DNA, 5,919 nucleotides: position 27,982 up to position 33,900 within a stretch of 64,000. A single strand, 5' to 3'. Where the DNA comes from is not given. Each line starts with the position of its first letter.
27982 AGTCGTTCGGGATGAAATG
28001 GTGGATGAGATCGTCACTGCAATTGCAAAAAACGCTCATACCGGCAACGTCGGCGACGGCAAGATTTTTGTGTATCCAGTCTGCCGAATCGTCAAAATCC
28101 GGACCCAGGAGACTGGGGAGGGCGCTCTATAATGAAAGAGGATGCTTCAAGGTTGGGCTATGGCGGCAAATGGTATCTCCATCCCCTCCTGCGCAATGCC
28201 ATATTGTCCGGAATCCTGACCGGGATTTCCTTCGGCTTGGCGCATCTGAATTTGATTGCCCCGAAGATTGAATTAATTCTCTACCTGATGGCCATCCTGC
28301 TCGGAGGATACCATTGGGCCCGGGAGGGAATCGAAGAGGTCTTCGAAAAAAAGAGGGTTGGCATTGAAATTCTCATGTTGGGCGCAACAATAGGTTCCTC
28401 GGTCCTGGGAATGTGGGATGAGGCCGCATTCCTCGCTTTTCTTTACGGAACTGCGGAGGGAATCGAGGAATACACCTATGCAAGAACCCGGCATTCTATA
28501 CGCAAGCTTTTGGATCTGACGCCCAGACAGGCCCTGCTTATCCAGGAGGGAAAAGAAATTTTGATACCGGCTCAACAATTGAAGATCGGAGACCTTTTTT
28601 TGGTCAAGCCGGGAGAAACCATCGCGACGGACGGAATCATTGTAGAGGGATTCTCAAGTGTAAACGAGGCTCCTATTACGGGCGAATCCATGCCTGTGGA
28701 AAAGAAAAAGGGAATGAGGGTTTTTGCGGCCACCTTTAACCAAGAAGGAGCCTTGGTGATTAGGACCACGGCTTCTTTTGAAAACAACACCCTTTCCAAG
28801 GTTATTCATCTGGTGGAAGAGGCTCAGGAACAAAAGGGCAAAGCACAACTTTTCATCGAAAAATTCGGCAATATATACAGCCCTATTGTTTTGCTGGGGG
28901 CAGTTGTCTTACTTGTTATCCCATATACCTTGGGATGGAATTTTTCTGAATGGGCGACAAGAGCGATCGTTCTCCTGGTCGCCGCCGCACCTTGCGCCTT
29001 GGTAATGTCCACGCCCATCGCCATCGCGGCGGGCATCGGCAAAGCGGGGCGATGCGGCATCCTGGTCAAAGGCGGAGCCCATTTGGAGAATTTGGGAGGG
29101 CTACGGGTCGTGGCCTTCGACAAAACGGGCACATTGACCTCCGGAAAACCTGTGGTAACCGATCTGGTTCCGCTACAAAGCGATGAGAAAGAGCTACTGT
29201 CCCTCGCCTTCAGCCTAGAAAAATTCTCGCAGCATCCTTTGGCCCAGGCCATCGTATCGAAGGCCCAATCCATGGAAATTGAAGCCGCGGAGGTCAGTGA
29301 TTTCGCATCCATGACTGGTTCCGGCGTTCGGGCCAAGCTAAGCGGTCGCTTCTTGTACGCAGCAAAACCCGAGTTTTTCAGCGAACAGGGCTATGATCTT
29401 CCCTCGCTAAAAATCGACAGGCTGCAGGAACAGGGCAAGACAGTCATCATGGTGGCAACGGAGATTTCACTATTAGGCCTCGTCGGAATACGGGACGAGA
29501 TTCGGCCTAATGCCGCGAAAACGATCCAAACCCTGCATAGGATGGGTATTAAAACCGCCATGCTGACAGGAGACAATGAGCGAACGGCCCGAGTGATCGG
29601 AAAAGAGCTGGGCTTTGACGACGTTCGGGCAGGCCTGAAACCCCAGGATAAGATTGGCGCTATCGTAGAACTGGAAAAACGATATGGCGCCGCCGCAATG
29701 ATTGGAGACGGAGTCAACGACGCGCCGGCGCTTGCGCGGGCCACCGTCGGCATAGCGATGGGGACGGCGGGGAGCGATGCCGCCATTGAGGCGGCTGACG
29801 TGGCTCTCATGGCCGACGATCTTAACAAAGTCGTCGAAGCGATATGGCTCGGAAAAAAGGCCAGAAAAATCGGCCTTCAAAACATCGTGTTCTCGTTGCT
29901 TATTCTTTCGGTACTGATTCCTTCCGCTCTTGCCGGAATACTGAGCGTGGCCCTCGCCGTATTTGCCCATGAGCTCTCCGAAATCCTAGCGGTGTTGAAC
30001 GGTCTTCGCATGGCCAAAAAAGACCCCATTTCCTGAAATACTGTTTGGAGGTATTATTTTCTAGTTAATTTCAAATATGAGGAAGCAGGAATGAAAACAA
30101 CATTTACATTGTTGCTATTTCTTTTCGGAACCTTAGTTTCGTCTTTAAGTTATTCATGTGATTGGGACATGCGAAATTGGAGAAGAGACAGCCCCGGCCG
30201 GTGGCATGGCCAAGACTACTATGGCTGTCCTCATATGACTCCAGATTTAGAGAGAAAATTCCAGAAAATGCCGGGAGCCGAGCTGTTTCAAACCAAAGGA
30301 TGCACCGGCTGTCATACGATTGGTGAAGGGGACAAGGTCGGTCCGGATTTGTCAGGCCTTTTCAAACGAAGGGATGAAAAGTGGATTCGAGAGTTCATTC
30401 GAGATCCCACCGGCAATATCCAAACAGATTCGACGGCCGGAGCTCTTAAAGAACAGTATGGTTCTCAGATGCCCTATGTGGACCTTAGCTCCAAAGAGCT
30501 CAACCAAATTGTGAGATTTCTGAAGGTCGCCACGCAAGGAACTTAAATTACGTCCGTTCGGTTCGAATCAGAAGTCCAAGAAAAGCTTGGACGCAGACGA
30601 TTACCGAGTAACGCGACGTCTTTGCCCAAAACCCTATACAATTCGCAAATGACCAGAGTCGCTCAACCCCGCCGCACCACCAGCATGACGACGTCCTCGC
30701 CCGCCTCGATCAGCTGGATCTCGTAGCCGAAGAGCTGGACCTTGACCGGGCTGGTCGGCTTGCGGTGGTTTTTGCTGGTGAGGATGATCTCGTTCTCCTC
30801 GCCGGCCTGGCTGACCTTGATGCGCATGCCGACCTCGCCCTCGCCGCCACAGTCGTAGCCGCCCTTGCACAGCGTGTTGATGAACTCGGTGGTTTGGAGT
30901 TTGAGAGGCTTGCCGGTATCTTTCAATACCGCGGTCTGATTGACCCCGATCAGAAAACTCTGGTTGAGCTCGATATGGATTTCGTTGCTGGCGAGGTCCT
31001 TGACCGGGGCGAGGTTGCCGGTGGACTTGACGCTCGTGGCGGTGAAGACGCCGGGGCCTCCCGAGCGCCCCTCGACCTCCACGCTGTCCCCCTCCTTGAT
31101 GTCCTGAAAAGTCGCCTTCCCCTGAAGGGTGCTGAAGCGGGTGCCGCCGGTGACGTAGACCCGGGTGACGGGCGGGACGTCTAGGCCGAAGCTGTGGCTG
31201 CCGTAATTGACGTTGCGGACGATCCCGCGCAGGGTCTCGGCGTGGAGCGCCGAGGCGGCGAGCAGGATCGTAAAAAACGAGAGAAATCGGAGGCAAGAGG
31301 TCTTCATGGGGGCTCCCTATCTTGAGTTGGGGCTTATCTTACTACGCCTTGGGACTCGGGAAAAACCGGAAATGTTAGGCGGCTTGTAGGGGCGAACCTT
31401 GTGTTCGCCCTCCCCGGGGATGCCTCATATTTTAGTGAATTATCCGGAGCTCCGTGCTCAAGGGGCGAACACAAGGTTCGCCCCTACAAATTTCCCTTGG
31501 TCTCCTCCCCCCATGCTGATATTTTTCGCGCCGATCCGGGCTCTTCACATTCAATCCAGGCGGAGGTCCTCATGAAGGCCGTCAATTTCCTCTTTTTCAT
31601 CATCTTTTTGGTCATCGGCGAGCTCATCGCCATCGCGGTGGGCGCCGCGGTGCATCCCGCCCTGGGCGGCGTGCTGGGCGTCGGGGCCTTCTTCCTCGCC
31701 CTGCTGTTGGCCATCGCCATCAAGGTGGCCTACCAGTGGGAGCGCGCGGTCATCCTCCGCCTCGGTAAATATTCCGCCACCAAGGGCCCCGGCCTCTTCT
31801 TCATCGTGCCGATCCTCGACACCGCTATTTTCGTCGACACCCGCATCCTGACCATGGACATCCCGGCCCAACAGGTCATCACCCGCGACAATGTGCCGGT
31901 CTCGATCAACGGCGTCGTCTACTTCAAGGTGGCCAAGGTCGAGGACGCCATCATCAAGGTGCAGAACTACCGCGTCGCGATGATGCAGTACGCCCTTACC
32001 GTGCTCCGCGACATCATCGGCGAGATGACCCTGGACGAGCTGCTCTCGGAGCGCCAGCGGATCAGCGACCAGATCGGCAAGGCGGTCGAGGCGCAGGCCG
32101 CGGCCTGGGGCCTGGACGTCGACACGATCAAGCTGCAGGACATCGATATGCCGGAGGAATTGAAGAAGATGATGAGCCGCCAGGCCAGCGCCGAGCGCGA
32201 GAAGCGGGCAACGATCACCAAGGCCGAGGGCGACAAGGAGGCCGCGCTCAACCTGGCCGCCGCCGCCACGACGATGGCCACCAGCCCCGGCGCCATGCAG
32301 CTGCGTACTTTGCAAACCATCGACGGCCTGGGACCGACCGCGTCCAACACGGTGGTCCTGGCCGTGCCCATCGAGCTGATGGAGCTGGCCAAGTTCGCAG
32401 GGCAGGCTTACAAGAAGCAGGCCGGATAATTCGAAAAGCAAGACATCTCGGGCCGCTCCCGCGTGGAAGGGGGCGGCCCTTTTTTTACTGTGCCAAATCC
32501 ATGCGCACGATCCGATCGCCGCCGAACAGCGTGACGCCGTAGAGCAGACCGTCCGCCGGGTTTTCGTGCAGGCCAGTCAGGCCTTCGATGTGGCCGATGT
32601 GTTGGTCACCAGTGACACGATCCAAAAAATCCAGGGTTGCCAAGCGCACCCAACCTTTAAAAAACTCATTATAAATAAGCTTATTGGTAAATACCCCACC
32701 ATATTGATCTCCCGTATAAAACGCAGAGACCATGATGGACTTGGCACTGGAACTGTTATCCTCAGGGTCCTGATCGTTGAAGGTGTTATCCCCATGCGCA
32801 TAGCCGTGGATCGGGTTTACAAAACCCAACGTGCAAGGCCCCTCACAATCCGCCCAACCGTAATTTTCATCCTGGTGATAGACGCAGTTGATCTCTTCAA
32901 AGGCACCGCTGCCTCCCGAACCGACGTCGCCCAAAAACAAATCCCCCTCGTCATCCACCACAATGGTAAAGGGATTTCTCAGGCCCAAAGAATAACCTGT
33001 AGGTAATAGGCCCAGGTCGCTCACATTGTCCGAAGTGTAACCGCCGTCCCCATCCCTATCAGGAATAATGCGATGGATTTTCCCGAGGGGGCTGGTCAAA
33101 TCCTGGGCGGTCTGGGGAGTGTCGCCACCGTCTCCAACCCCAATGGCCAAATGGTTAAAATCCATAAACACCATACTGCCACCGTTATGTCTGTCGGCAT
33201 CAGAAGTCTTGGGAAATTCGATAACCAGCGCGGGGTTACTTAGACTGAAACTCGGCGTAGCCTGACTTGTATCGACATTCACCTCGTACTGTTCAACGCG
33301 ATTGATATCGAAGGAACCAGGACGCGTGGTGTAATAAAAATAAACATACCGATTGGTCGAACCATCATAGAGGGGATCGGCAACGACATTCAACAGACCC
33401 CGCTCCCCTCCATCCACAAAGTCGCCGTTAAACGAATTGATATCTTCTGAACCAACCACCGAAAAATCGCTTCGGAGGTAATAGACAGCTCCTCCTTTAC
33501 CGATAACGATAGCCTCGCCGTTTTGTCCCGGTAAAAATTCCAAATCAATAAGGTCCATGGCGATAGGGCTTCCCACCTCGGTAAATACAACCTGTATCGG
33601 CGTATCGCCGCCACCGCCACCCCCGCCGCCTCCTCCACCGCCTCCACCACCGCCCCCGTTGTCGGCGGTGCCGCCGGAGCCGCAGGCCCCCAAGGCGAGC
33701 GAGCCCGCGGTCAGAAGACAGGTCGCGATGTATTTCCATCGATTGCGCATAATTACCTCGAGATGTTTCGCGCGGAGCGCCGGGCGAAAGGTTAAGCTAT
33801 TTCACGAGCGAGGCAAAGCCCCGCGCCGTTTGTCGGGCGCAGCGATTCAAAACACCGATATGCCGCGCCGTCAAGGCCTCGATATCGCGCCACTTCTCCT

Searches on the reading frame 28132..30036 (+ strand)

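Call 52: search_protein_families(library=pfam, proteins=[window:28132-30036:+], max_evalue=0.00001)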
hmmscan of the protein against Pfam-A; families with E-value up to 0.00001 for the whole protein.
window:28132-30036:+ (634 aa): 2 families
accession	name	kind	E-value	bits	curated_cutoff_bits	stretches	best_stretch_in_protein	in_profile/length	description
PF00122.25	E1-E2_ATPase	-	2.1e-55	187.5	28.1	1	129-306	2-179/181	E1-E2 ATPase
PF00702.32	Hydrolase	-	1.7e-38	133.4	26.4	1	325-537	2-190/191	haloacid dehalogenase-like hydrolase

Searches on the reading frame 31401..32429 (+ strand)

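Call 118: search_protein_families(library=pfam, proteins=[window:31401-32429:+], max_evalue=0.00001)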
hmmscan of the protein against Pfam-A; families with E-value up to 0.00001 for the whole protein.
window:31401-32429:+ (342 aa): 2 families
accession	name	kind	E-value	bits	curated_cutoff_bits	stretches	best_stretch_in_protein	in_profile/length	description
PF01145.31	Band_7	-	2.1e-40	139.1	23.6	1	111-279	4-176/176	SPFH domain / Band 7 family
PF13421.11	Band_7_1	-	5.4e-06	26.6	24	1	199-264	142-209/211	SPFH domain-Band 7 family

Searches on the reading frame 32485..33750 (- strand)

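Call 52: search_protein_families(library=pfam, proteins=[window:32485-33750:-], max_evalue=0.00001)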
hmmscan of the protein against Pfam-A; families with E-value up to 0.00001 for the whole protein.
window:32485-33750:- (421 aa): 1 family
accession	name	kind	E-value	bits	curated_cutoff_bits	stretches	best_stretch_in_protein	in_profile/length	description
PF07995.17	GSDH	-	2e-27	96.8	25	1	69-358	6-273/332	Glucose / Sorbosone dehydrogenase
